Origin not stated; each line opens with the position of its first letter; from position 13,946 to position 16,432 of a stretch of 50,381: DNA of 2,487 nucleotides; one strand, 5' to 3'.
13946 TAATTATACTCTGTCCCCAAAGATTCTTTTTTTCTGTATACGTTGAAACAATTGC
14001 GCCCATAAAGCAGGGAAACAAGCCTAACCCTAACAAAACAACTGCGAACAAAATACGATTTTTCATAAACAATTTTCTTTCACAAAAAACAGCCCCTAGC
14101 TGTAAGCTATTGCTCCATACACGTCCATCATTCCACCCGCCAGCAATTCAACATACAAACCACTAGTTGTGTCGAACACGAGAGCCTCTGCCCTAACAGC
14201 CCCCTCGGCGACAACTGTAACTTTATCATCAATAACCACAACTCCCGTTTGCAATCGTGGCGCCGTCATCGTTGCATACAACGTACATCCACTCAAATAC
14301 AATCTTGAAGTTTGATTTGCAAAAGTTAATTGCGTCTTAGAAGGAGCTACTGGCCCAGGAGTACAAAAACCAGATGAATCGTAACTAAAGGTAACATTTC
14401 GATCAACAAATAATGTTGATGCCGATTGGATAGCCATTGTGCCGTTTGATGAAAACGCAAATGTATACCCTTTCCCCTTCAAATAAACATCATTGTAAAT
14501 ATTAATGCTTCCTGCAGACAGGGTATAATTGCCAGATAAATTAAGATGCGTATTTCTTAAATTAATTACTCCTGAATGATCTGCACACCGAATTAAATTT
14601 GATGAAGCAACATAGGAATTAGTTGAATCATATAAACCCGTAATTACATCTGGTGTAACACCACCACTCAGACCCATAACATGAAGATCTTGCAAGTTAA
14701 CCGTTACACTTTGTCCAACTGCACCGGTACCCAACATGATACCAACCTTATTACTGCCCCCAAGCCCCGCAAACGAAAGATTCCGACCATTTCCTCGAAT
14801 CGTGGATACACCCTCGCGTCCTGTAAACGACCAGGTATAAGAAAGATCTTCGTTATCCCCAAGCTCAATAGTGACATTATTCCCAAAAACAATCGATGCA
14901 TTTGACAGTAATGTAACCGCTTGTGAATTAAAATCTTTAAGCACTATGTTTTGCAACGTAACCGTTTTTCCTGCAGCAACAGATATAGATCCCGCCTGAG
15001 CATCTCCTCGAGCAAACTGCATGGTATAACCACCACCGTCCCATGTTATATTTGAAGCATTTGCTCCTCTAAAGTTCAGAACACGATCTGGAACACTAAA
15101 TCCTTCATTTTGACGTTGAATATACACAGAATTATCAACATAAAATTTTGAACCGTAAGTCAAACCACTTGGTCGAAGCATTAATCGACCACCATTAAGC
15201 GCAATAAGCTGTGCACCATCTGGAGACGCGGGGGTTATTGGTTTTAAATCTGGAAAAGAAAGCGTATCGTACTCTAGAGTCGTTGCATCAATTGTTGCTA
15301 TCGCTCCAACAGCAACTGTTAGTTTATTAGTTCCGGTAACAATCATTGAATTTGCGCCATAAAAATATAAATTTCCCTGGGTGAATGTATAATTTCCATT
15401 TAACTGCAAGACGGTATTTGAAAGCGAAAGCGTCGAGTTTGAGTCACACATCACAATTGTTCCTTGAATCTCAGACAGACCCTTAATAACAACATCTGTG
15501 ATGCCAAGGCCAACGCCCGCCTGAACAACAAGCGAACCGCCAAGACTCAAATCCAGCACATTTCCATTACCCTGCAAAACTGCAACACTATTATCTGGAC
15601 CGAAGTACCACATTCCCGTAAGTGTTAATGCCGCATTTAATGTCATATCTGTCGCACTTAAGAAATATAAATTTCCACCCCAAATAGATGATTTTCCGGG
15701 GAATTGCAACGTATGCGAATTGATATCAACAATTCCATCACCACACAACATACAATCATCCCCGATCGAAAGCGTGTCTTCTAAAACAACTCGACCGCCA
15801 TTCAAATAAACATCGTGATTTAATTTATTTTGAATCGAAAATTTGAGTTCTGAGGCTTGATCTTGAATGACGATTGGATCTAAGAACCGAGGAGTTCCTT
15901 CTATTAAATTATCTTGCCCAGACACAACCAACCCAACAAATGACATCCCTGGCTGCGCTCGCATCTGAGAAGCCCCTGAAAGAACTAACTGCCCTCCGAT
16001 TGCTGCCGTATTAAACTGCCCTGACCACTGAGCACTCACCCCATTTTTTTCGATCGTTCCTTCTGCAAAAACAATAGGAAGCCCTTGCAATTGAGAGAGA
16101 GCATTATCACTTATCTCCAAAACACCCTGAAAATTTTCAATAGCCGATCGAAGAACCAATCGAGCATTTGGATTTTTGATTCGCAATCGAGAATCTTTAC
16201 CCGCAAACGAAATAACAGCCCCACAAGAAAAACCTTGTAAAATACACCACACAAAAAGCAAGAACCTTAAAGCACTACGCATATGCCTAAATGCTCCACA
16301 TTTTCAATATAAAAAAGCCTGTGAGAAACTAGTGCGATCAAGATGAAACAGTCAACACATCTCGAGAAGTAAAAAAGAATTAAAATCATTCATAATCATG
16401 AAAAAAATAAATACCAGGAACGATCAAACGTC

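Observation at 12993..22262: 9.3-kb array of four co-oriented paralogous secreted repeat proteins (359/728/927/936 aa) with no translocator domain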

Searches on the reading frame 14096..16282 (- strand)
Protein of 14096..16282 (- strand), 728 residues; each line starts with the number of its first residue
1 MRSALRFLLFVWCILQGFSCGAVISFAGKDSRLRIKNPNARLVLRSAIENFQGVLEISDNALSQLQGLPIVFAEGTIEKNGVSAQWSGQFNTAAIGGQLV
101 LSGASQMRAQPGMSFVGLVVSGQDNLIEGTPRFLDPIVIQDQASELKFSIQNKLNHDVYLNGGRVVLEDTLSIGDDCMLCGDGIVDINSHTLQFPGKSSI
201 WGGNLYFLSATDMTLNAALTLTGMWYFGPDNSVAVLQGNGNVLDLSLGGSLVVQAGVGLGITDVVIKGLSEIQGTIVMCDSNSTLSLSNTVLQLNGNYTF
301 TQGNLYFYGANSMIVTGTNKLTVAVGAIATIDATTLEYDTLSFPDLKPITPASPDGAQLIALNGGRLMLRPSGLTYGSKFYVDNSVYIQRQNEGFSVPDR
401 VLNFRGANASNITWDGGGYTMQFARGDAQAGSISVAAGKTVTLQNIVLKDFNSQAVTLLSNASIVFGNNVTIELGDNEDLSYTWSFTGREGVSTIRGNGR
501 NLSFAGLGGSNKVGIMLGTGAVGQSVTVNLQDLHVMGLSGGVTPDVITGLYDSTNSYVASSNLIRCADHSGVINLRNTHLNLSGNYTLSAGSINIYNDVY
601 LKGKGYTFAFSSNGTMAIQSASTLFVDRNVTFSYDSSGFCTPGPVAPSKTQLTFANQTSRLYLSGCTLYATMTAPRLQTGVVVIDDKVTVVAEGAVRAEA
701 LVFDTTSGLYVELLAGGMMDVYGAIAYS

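Call 3: search_protein_families(library=pfam, proteins=[window:14096-16282:-], max_evalue=1)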
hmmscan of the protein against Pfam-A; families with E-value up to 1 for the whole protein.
window:14096-16282:- (728 aa): 1 family
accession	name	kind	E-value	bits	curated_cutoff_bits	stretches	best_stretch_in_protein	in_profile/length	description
PF07550.17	Shr-like_HID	-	0.62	11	22.3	0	579-614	37-71/82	Heme-binding protein Shr-like, Hb-interacting domain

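Call 4: search_protein_families(library=ncbifam, proteins=[window:14096-16282:-], max_evalue=1)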
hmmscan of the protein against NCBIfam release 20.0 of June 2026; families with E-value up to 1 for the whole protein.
window:14096-16282:- (728 aa): 0 families

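Call 12: find_homologous_proteins(query=window:14096-16282:-)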
Query window:14096-16282:- (728 aa): 33 proteins with E <= 0.001 among 8000 candidates.
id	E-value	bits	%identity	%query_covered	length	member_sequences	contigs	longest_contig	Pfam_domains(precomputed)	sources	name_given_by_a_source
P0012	0.0e+0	1600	100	100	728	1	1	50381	-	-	-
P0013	0.0e+0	1266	54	90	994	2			-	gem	-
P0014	0.0e+0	1174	57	84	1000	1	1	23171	-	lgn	-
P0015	0.0e+0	1051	66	100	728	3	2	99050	-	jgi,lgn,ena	-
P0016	0.0e+0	1011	66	99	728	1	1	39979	-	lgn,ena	-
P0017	3.8e-292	989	65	97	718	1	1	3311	-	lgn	-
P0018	4.0e-292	989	64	99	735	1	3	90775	-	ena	-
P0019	8.0e-290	981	64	99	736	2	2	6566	-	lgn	-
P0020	4.4e-286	969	63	100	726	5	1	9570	-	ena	-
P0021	7.4e-276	935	61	99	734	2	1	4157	-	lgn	-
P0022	1.0e-271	922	60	99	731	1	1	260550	-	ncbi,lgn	-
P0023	4.5e-263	893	60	99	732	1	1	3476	-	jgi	-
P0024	2.2e-179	616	47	97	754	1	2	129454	-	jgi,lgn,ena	-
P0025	2.7e-177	609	47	96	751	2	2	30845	-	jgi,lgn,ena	-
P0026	4.0e-174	599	47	97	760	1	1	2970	-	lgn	-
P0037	1.6e-58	217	29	95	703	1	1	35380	-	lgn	-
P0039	4.6e-46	176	27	99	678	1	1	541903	-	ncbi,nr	ncbi:MAG: hypothetical protein H6679_03795 [Epsilonproteobacteria bacterium]|nr:hypothetical protein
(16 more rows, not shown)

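Call 16: find_encoding_contigs(protein=P0039, flank=10000, max_places=2)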
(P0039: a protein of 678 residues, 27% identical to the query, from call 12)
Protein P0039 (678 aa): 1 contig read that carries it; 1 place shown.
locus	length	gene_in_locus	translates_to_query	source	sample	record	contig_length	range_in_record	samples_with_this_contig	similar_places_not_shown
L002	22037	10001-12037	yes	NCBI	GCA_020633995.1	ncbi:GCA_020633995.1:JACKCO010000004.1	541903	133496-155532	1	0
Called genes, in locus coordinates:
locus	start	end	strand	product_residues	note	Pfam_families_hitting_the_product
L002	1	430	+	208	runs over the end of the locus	PF00163:Ribosomal_S4, PF22421:SYY_C-terminal (weak), PF01479:S4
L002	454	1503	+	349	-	PF01193:RNA_pol_L, PF01000:RNA_pol_A_bac, PF03118:RNA_pol_A_CTD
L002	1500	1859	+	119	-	PF01196:Ribosomal_L17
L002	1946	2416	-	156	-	-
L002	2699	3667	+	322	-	PF00056:Ldh_1_N, PF02866:Ldh_1_C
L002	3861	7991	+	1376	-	-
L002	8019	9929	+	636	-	-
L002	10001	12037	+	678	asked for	-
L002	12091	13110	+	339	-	-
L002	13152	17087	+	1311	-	-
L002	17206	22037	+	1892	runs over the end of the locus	-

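Call 17: find_related_loci(query=A2, collection=genome_contigs, flank=10000)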
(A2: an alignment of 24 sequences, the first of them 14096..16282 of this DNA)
Query A2 (728 aa) in genome_contigs; peptide patterns used: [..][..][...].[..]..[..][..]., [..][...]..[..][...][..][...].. (x = any residue, [..] = any of these).
70 stretches matched a pattern; 9 encode a relative of the query (tblastn E <= 1e-3); 9 distinct loci.
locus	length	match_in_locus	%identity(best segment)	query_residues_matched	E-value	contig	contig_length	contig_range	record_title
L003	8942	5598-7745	45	26-728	3e-178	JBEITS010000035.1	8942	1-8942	MAG: Campylobacterota bacterium isolate Sample-109-S9-bin-106 Sample_109_S9-bin_106-k141_1263764, whole genome shotgun s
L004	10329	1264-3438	63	1-727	0e+0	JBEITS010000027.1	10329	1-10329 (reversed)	MAG: Campylobacterota bacterium isolate Sample-109-S9-bin-106 Sample_109_S9-bin_106-k141_1906091, whole genome shotgun s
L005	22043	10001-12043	35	3-727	2e-90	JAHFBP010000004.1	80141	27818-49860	MAG: bacterium isolate nzgw200 NODE_176_length_80142_cov_5.057172, whole genome shotgun sequence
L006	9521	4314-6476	30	1-727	4e-73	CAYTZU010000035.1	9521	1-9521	MAG TPA_asm: uncultured Pseudomonadota bacterium isolate SRP189682_co2_8 genome assembly, contig: NODE_13758_length_9521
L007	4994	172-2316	30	9-727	3e-71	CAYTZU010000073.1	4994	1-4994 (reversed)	MAG TPA_asm: uncultured Pseudomonadota bacterium isolate SRP189682_co2_8 genome assembly, contig: NODE_39662_length_4994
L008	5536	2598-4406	29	98-727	3e-70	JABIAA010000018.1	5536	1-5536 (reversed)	MAG: bacterium isolate SI047_bin97 k141_173759, whole genome shotgun sequence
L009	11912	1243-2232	31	342-727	8e-42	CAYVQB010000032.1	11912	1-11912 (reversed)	MAG TPA_asm: uncultured Pseudomonadota bacterium isolate binchicken_co181_168 genome assembly, contig: NODE_10222_length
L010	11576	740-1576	30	412-725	3e-32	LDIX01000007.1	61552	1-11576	MAG: candidate division TM6 bacterium UASB340 scaffold7, whole genome shotgun sequence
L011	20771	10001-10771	29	421-725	2e-27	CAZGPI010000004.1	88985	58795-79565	MAG TPA_asm: uncultured Pseudomonadota bacterium isolate SRP272421_co3_350 genome assembly, contig: NODE_213_length_8898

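Call 32: predict_structure(alignment_id=A2)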
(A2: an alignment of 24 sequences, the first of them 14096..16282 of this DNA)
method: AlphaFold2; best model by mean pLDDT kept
length: 728 residues; sequences in the alignment: 24
mean_pLDDT: 84.7   pTM: 0.50
mean pLDDT of the five models: 84.7, 84.5, 84.0, 83.7, 81.9
residues with pLDDT >= 90: 350; 70-90: 282; 50-70: 64; < 50: 32
segments of 3 or more residues with pLDDT < 50: 372-378, 544-559, 639-644
pLDDT, mean of each block of 10 residues (from residue 1): 81 64 77 83 86 84 81 88 89 70 91 87 94 92 95 93 95 92 93 92 93 92 90 87 93 94 94 91 94 91 92 84 89 79 58 73 70 43 82 68 78 92 79 87 95 89 92 92 88 93 80 80 82 93 47 45 82 96 89 95 92 90 96 74 61 94 95 88 95 82 88 91 83
secondary structure, 60 per line:
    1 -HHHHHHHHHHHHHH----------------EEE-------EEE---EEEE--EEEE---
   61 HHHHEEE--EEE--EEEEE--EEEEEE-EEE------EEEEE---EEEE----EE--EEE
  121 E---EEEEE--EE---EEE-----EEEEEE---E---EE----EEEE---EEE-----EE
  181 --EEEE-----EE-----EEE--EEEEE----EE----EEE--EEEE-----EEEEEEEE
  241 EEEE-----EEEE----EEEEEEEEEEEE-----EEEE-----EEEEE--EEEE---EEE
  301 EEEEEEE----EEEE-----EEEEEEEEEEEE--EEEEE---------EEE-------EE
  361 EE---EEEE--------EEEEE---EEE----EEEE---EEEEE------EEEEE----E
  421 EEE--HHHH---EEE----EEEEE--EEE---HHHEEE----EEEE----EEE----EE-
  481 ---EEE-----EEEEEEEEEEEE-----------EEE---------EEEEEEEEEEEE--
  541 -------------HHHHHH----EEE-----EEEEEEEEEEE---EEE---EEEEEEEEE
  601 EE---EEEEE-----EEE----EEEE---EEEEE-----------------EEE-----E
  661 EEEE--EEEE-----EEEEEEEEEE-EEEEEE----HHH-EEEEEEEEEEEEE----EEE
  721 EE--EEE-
elements in order (helices of 4 or more, strands of 3 or more residues): H2-15 E32-34 E42-44 E48-51 E54-57 H61-64 E65-67 E70-72 E75-79 E82-87 E89-91 E98-102 E106-109 E118-121 E125-129 E137-139 E145-150 E164-167 E171-173 E183-186 E199-201 E204-208 E219-221 E224-227 E233-244 E250-253 E258-269 E275-278 E284-288 E291-294 E298-307 E312-315 E321-332 E335-339 E349-351 E359-362 E366-369 E378-382 E386-388 E393-396 E400-404 E411-415 E420-423 H426-429 E433-435 E440-444 E447-449 E456-458 E463-466 E471-473 E484-486 E492-503 E515-517 E527-538 H554-559 E564-566 E572-582 E586-588 E592-602 E606-610 E616-618 E623-626 E630-634 E652-654 E660-664 E667-670 E676-685 E687-692 E701-713 E718-722 E725-727

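Call 41: fold_search(model_id=the predicted structure, library=pdb)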
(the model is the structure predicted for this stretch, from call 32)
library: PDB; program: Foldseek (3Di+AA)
matches with E <= 10: 225; with E <= 0.001: 0
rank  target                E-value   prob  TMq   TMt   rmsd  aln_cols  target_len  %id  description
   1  4kh3                  6.9e-03  0.84  0.20  0.25  16.0       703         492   12  Structure of a bacterial self-associating protein (released 2014-01-15)
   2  7koh_D                1.5e-02  0.60  0.16  0.20  19.0       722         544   13  Crystal structure of antigen 43 from Escherichia coli EDL933 (released 2022-03-09)
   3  7ko9                  2.6e-02  0.51  0.18  0.23  16.2       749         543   10  Crystal structure of antigen 43 from uropathogenic Escherichia coli UTI89 (released 2022-03-09)
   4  7koh_C                2.6e-02  0.35  0.16  0.19  18.3       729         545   12  Crystal structure of antigen 43 from Escherichia coli EDL933 (released 2022-03-09)
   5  6gvr_A                3.0e-02  0.08  0.08  0.09  24.0       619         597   11  TAILSPIKE PROTEIN MUTANT E372Q (DELTA N471/S472) OF E. COLI BACTERIOPHAGE HK620 IN COMPLEX WITH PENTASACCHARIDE (released 2018-07-11)
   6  7koh_B                5.9e-02  0.38  0.18  0.21  17.9       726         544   12  Crystal structure of antigen 43 from Escherichia coli EDL933 (released 2022-03-09)
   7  7dmk_D                8.2e-02  0.13  0.15  0.15  26.8       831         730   12  PL6 alginate lyase BcAlyPL6 (released 2021-10-06)
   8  6a40_A                8.6e-02  0.14  0.10  0.14  20.7       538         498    9  complex structure of Alginate lyase AlyF-OU02 with G4 (released 2019-05-01)
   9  4xkw_A                8.6e-02  0.08  0.10  0.11  24.2       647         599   10  Tailspike protein mutant D339N of E. coli bacteriophage HK620 in complex with pentasaccharide (released 2016-01-20)
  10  3ak5_C                9.0e-02  0.25  0.20  0.17  17.7       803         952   11  Hemoglobin protease (Hbp) passenger missing domain-2 (released 2010-10-06)
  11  4xm3_A                9.8e-02  0.07  0.08  0.10  23.6       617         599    9  Tailspike protein mutant E372A of E. coli bacteriophage HK620 in complex with pentasaccharide (released 2016-01-27)
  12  6kvh                  1.0e-01  0.08  0.08  0.14  20.4       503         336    8  The mutant crystal structure of endo-polygalacturonase (T284A) from Talaromyces leycettanus JCM 12802 (released 2020-09-09)
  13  4yel_A                1.2e-01  0.06  0.10  0.11  23.6       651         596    9  Tailspike protein double mutant D339A/E372A of E. coli bacteriophage HK620 in complex with hexasaccharide (released 2016-03-09)
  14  5gkq_A                1.7e-01  0.07  0.11  0.11  25.4       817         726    8  Structure of PL6 family alginate lyase AlyGC mutant-R241A (released 2017-02-08)
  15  4pew_B                1.8e-01  0.08  0.11  0.13  26.1       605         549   10  Structure of sacteLam55A from Streptomyces sp. SirexAA-E (released 2015-03-18)
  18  7koh_A                2.0e-01  0.15  0.16  0.19  17.4       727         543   12  Crystal structure of antigen 43 from Escherichia coli EDL933 (released 2022-03-09)
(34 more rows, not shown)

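Call 49: search_protein_representatives(alignment_id=A2)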
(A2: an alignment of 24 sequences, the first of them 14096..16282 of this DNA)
Query: 24 sequences, 722 profile positions. Proteins with E-value up to 0.001 (for the whole library): 2347; up to 1e-10: 2078; up to 1e-30: 1303. The best 150 are listed.
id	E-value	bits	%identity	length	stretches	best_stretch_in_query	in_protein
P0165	0.0e+00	1936.1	-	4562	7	23-717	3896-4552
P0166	0.0e+00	1324.7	-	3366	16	68-270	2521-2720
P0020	0.0e+00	1121.0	-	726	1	4-722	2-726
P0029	0.0e+00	1052.0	-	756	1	3-721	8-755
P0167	1.1e-279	946.1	-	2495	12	81-270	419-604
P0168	9.3e-271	916.6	-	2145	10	8-311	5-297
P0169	1.9e-267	905.7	-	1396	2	63-721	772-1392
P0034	4.8e-260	881.2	-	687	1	5-722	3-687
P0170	6.6e-249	844.4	-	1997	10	96-271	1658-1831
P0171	5.4e-241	818.3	-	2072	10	555-721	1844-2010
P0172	3.4e-239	812.3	-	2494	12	98-307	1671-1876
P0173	1.5e-238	810.1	-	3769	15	401-720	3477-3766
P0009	1.0e-233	794.2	-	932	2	8-498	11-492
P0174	2.5e-230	783.0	-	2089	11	100-288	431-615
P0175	3.1e-227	772.8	-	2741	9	109-717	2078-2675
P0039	6.0e-206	702.4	-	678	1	1-721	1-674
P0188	1.5e-197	674.7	-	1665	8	64-271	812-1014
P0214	2.8e-165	567.9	-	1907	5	3-313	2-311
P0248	3.5e-147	508.1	-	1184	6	557-721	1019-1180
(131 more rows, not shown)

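Call 51: search_protein_families(library=pfam, alignment_id=A3, max_evalue=0.001)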
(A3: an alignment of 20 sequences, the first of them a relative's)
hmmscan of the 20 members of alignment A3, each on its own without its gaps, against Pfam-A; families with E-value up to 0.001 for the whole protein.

A. member 1, P0165 (4562 aa): 2 families
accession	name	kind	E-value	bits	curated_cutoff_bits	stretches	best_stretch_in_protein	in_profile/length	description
PF00821.23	PEPCK_GTP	-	2.3e-08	33.7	23.8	0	1119-1213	61-144/357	Phosphoenolpyruvate carboxykinase C-terminal P-loop domain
PF11920.14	DUF3438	-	1.8e-05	24.7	25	0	2420-2455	46-81/252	Protein of unknown function (DUF3438)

B. families by the number of members that match (of 20 scanned): 20 families
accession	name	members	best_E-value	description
PF23414.1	Beta-prop_EML_2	10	4.1e-15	Echinoderm microtubule-associated protein second beta-propeller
PF12894.13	ANAPC4_WD40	9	1.8e-10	Anaphase-promoting complex subunit 4 WD40 domain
PF00400.38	WD40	9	1.8e-10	WD domain, G-beta repeat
PF25174.1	Beta-prop_THOC3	8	1.5e-15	THOC3 beta-propeller domain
PF24817.1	WD40_WDHD1_1st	8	6.6e-11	WDHD1 first WD40 domain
PF24807.1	WD40_CDC20-Fz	7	2.5e-12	CDC20/Fizzy WD40 domain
PF24814.1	WD40_Prp19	6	3e-07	Prp19 WD40 domain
PF23389.1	Beta-prop_WDR19_1st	5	6.8e-09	WDR19 first beta-propeller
PF23383.1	Beta-prop_IFT140_1st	3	9e-06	IFT140 first beta-propeller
PF00821.23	PEPCK_GTP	1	2.3e-08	Phosphoenolpyruvate carboxykinase C-terminal P-loop domain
PF19804.4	DUF6287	1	1.2e-07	Domain of unknown function (DUF6287)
PF02464.23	CinA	1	1.4e-06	Competence-damaged protein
PF11920.14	DUF3438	1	1.8e-05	Protein of unknown function (DUF3438)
PF25460.1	Beta-prop_Aladin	1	5.8e-05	Aladin seven-bladed propeller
PF10282.15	Lactonase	1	8e-05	Lactonase, 7-bladed beta-propeller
PF20585.4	Pectate_lyase_5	1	0.0002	Putative pectate lyase-like adhesive domain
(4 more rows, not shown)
